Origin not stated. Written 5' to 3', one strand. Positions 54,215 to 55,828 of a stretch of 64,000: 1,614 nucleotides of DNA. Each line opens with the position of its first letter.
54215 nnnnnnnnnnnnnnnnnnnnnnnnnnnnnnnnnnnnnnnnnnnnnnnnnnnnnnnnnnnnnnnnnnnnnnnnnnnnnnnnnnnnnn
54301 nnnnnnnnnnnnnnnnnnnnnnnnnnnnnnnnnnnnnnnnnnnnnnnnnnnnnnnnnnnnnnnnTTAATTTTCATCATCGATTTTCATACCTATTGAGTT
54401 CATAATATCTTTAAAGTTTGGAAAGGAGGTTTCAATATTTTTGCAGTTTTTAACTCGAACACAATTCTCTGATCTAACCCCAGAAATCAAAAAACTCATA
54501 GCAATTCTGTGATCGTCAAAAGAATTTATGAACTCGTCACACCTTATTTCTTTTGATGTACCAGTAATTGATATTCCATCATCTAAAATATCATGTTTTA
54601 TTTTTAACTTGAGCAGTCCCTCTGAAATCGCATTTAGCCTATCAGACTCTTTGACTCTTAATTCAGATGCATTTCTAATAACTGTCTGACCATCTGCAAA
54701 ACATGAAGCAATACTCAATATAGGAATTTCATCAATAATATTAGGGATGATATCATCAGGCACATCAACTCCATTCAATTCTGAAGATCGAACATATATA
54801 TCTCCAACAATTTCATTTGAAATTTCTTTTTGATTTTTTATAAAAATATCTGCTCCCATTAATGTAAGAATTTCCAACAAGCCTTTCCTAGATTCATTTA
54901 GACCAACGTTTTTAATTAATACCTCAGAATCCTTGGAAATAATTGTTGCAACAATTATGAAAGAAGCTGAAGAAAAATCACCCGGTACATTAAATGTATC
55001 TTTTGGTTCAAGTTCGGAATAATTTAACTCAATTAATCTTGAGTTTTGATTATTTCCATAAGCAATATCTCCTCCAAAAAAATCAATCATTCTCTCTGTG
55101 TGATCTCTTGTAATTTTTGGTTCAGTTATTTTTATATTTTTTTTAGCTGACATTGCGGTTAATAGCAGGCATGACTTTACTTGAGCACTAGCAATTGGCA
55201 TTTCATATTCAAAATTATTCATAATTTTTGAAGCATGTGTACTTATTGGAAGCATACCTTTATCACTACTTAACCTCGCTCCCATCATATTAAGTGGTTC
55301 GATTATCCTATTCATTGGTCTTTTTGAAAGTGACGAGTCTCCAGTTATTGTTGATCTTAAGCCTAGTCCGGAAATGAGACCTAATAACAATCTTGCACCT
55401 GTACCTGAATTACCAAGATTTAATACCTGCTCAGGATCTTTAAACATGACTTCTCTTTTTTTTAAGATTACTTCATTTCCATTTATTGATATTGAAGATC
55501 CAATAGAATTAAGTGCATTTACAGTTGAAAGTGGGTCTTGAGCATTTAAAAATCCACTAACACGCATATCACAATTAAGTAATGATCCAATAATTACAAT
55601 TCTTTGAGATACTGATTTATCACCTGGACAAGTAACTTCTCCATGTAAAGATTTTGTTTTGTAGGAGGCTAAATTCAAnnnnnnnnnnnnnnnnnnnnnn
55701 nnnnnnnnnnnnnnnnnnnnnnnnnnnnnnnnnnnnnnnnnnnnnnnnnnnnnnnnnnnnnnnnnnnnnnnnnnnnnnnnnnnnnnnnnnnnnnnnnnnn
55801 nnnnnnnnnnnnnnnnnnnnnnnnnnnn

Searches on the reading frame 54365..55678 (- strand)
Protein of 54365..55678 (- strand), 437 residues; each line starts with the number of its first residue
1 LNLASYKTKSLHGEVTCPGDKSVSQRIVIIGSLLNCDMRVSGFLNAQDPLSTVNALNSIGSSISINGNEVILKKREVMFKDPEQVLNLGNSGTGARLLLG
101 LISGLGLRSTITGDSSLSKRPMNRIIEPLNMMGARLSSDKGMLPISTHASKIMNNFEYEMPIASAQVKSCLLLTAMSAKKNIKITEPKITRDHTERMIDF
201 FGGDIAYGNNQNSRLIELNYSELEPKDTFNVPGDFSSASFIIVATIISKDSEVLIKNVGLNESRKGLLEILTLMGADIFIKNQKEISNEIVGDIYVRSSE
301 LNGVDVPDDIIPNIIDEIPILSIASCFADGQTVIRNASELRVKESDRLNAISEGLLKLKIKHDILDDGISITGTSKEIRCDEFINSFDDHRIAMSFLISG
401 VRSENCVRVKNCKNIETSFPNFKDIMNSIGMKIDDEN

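Call 75: search_protein_families(library=pfam, proteins=[window:54365-55678:-], max_evalue=0.00001)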
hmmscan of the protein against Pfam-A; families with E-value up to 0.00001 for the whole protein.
window:54365-55678:- (437 aa): 1 family
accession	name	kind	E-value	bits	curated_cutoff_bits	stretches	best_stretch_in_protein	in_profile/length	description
PF00275.25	EPSP_synthase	-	1.1e-93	314.7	22.8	1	7-425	3-416/417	EPSP synthase (3-phosphoshikimate 1-carboxyvinyltransferase)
